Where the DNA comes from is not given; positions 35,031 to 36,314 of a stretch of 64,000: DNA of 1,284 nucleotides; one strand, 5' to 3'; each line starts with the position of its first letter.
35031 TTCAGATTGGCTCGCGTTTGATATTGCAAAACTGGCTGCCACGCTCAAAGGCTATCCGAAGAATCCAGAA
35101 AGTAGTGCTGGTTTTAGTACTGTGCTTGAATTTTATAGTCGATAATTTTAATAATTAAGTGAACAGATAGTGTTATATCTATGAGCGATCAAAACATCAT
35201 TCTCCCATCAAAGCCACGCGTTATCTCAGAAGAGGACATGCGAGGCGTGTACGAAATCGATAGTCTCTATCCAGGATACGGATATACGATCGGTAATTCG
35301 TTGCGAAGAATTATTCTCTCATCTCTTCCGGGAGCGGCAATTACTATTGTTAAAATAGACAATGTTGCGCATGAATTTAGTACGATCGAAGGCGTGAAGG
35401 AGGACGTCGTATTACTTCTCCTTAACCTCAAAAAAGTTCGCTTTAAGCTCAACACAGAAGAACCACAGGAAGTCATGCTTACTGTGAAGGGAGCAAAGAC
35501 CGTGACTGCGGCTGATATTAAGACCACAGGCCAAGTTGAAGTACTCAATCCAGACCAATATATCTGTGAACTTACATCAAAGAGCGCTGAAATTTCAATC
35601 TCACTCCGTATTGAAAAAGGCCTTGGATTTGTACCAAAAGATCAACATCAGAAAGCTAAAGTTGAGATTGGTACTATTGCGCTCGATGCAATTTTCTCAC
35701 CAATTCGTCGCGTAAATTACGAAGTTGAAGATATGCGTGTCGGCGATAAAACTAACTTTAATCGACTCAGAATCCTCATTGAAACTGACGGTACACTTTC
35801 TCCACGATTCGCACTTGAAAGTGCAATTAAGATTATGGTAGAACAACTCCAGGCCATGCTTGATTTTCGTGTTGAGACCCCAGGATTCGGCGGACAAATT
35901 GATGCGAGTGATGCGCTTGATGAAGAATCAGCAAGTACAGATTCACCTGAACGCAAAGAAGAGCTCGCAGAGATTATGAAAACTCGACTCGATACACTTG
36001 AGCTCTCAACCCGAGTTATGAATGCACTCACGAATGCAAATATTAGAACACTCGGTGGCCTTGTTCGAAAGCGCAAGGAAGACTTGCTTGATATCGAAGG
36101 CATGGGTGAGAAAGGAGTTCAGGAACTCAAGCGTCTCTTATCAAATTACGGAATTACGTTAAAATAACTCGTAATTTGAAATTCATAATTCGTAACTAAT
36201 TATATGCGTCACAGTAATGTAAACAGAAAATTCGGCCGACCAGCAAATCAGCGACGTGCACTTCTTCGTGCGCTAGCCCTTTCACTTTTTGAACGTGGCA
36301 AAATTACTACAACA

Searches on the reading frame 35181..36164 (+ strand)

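Call 71: search_protein_families(library=pfam, proteins=[window:35181-36164:+], max_evalue=0.01)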
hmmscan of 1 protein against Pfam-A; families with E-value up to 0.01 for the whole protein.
window:35181-36164:+ (328 aa): 4 families
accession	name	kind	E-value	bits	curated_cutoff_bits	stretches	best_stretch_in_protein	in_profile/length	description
PF01000.31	RNA_pol_A_bac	-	1.2e-32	113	33.9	1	57-173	1-119/119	RNA polymerase Rpb3/RpoA insert domain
PF01193.29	RNA_pol_L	-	8.6e-20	70.7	24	1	31-223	5-74/74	RNA polymerase Rpb3/Rpb11 dimerisation domain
PF03118.21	RNA_pol_A_CTD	-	4.9e-16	58.7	23.8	1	259-321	4-66/67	Bacterial RNA polymerase, alpha chain C terminal domain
PF14520.12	HHH_5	-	0.0087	17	27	0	282-317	17-52/57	Helix-hairpin-helix domain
